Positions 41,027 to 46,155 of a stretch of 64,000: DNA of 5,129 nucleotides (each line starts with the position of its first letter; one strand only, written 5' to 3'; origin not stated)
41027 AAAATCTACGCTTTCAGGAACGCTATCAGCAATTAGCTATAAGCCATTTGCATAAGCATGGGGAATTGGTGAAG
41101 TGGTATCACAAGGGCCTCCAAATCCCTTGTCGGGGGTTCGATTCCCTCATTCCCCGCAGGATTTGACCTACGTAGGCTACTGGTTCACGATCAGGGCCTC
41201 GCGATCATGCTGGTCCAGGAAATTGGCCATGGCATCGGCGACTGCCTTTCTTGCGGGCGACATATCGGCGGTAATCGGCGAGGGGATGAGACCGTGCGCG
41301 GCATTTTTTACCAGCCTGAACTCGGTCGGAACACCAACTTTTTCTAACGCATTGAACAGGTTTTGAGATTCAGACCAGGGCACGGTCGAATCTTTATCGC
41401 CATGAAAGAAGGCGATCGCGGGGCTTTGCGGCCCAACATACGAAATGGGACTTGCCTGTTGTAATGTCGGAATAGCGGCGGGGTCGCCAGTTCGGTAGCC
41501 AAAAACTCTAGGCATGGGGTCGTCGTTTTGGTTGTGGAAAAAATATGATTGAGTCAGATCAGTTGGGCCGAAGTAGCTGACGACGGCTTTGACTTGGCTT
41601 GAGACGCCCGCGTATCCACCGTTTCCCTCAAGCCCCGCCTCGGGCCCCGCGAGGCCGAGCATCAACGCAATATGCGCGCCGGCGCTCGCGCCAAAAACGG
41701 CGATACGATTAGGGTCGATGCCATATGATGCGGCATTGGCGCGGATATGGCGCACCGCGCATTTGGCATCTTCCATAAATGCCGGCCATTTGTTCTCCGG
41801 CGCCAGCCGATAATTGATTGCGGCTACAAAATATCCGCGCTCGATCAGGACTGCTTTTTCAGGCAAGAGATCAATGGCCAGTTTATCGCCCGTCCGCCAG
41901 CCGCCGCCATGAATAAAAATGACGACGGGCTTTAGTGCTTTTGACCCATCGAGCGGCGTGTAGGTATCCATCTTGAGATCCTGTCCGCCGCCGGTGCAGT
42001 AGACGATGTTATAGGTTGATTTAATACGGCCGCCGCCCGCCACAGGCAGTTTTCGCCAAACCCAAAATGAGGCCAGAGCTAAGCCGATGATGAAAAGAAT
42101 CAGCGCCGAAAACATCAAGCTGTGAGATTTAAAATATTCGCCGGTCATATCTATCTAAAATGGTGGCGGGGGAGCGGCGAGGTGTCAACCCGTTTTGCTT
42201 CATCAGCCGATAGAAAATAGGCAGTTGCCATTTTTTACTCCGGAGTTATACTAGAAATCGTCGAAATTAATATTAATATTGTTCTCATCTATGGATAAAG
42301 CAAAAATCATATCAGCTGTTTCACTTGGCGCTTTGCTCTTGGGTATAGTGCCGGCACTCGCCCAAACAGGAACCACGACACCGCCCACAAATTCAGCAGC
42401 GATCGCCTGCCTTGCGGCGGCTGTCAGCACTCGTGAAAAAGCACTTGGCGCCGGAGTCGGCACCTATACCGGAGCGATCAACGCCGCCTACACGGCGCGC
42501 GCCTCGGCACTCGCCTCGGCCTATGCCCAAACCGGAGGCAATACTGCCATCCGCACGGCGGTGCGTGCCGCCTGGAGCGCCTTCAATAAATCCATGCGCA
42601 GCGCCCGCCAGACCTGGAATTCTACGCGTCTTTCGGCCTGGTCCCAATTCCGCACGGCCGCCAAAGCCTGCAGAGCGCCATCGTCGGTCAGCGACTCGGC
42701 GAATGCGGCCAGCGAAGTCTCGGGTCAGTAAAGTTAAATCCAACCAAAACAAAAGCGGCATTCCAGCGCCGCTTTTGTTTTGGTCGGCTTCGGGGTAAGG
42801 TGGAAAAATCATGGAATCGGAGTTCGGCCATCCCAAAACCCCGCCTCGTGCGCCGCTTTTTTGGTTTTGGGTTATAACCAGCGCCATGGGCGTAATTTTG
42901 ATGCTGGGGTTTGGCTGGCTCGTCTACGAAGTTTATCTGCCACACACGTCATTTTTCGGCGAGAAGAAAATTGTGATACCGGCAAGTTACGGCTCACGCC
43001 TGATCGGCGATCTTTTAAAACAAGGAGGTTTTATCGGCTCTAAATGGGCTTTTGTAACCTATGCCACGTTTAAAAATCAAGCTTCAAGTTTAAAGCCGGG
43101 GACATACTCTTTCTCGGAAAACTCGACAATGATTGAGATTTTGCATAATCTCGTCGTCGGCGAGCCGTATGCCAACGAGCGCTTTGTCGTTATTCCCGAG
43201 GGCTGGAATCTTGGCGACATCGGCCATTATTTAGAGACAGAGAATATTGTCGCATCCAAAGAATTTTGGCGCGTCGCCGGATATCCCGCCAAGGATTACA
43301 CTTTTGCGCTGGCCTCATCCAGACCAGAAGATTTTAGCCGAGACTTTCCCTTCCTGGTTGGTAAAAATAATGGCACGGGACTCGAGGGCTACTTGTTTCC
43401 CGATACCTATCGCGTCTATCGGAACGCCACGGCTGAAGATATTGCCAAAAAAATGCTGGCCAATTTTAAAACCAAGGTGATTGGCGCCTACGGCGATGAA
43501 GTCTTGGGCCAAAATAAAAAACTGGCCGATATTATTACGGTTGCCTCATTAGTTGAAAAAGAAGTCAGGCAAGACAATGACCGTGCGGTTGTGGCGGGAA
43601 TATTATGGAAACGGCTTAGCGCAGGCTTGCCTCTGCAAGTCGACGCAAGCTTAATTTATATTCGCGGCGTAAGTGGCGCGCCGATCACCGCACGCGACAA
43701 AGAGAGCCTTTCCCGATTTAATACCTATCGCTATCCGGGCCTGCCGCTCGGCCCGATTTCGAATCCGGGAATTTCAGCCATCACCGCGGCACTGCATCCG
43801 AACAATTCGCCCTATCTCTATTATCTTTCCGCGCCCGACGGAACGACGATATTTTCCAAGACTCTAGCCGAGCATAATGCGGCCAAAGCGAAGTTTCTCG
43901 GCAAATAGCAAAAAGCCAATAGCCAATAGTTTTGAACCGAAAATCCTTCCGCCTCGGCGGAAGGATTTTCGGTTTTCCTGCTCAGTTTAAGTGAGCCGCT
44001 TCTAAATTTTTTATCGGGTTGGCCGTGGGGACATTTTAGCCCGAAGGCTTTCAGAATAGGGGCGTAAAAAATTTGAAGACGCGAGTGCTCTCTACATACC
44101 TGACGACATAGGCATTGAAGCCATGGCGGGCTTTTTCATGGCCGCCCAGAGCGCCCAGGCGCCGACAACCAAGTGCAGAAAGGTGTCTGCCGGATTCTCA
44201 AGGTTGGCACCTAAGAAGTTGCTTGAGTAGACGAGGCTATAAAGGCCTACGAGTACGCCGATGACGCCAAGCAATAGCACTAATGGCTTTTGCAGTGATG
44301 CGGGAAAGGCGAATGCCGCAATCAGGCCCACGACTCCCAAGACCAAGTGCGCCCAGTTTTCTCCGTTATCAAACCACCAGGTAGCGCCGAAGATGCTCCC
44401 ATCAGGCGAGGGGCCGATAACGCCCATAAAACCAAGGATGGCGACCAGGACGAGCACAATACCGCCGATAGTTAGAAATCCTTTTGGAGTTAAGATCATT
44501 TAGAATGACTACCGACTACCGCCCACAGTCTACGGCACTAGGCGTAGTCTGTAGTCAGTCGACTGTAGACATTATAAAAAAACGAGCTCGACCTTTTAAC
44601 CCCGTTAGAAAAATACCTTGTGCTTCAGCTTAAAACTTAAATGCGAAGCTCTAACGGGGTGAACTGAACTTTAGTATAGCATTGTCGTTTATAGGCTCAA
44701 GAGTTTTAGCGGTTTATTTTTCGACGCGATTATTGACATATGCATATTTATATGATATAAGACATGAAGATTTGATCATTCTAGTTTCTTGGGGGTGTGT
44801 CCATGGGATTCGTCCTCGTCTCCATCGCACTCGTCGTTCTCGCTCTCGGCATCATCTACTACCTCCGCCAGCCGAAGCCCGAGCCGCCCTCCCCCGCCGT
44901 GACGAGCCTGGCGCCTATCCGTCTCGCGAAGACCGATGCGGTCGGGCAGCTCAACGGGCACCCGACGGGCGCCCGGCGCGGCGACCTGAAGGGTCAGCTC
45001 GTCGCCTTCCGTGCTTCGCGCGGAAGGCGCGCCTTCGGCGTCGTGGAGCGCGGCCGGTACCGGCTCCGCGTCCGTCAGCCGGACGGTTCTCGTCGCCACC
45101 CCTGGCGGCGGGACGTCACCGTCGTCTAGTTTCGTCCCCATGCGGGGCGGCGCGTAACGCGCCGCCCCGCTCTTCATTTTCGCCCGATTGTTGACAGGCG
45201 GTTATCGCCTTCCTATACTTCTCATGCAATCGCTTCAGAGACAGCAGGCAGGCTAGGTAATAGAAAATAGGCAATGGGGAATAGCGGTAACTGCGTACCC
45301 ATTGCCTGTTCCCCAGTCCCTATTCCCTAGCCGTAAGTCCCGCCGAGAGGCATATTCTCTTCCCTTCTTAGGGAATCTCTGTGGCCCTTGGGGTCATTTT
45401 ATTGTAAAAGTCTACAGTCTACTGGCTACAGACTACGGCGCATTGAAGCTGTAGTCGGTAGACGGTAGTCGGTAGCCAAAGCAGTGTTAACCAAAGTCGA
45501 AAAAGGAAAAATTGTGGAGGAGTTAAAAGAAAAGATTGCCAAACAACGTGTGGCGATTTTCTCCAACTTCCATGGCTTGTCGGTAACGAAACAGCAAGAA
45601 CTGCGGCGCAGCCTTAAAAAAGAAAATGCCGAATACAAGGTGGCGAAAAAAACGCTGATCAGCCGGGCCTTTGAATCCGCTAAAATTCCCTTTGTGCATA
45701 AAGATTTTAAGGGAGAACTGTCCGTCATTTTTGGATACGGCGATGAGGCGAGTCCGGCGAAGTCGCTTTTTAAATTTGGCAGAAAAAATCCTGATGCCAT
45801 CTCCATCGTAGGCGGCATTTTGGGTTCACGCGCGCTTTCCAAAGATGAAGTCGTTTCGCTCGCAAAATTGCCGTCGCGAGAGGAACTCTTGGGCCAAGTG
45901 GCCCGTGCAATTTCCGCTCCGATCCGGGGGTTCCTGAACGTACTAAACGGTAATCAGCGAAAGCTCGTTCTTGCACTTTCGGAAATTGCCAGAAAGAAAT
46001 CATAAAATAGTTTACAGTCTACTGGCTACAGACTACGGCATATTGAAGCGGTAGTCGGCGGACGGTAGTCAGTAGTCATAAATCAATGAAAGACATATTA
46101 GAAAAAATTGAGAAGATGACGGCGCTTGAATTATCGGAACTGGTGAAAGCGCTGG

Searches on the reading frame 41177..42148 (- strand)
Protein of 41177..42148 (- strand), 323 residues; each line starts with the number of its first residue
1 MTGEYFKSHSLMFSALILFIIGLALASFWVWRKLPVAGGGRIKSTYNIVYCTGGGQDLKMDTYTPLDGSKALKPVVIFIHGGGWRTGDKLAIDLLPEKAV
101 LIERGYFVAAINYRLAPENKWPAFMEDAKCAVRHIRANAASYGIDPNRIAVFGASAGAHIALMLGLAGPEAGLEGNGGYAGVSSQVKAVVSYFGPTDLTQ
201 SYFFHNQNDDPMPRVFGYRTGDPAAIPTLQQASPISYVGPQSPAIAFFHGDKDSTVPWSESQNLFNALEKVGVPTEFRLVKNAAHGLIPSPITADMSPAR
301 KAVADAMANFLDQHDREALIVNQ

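Call 51: search_protein_families(library=ncbifam, proteins=[window:41177-42148:-], max_evalue=0.01)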
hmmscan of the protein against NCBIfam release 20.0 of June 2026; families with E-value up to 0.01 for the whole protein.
window:41177-42148:- (323 aa): 17 families
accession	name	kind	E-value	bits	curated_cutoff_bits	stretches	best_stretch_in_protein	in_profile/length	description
NF052354.1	EstLipQMycob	equivalog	1.8e-34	119.1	700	1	44-311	136-395/418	esterase LipQ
NF058653.1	LipP1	equivalog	1.7e-26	92.8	350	1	52-166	52-163/300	LipP1 family hormone-sensitive lipase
NF033149.0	CHL_hydrolase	equivalog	1.7e-17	63.3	500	1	55-163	58-164/310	chloramphenicol hydrolase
NF007547.0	PRK10162.1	equivalog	2e-16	59.8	389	1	57-167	71-177/321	acetyl esterase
NF058649.1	GTSAG_HSLs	subfamily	8e-14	51.7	380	1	64-313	81-310/312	GTSAG motif subfamily hormone-sensitive lipase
NF041902.1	pecacetest_PaeX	equivalog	1.5e-11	43.9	550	1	100-287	101-283/318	pectin acetylesterase PaeX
NF058651.1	GESAG_HSLs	subfamily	6e-11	41.9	430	1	73-178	67-167/296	GESAG motif subfamily hormone-sensitive lipase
NF050058.1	e_dPHAscl_type1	hypoth_equivalog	9.4e-11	41.7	150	1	54-270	4-206/276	extracellular catalytic domain type 1 short-chain-length polyhydroxyalkanoate depolymerase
NF058650.1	GCSAG_HSLs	subfamily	1.4e-10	41.2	410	1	59-314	69-312/314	GCSAG motif subfamily hormone-sensitive lipase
NF058665.1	HaHSL_fam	equivalog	1.1e-09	38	320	1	53-165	44-145/260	hormone-sensitive lipase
NF052620.1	AryltfaseLP1002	equivalog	1.2e-09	37.9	300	1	73-287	32-233/265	lp_1002 family arylesterase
NF042968.1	AcxylEst_AxeA1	equivalog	1.9e-06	26.5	700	1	103-163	77-136/459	acetylxylan esterase AxeA1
NF041556.1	tannase_B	equivalog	1.7e-05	24.3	300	1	120-171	128-179/463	subtype B tannase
NF050057.1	e_dPHAmcl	equivalog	0.00013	21.4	270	1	241-289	190-238/252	extracellular medium-chain-length polyhydroxyalkanoate depolymerase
TIGR01840.1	esterase_phb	subfamily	0.0014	18.1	107.85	0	136-170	84-118/213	PHB depolymerase family esterase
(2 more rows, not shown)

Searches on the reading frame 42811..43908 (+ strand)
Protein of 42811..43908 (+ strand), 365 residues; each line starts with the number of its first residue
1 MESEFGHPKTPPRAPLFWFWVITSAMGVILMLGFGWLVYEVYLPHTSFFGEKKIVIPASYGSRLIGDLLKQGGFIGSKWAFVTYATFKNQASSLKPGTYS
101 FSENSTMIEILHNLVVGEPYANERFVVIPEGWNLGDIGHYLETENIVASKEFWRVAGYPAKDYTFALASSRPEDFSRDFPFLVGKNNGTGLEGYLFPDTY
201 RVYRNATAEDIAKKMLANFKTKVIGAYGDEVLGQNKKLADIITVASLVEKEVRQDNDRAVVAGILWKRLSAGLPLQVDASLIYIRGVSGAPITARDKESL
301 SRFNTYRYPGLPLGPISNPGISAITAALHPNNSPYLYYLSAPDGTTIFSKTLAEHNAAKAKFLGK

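Call 51: search_protein_families(library=ncbifam, proteins=[window:42811-43908:+], max_evalue=0.01)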
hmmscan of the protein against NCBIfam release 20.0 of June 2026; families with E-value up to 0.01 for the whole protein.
window:42811-43908:+ (365 aa): 2 families
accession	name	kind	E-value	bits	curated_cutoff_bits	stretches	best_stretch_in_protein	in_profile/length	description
TIGR00247.1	TIGR00247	hypoth_equivalog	2.4e-52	178.1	103.4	1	30-363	15-341/347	endolytic transglycosylase MltG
NF007619.0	PRK10270.1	equivalog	2e-27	96.1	532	1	188-363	154-331/340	cell division protein YceG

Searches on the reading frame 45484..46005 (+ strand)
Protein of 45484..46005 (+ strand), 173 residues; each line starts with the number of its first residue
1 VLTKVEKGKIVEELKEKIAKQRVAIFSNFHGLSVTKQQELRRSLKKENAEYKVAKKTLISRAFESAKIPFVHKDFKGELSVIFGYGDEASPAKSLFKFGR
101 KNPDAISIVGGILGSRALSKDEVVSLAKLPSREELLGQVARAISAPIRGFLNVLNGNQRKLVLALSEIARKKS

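Call 78: search_protein_families(library=pfam, proteins=[window:45484-46005:+], max_evalue=0.001)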
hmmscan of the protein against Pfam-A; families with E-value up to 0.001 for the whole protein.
window:45484-46005:+ (173 aa): 1 family
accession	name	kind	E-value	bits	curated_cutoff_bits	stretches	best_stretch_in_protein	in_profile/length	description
PF00466.25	Ribosomal_L10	-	5e-21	75.1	22.8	1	4-98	3-98/100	Ribosomal protein L10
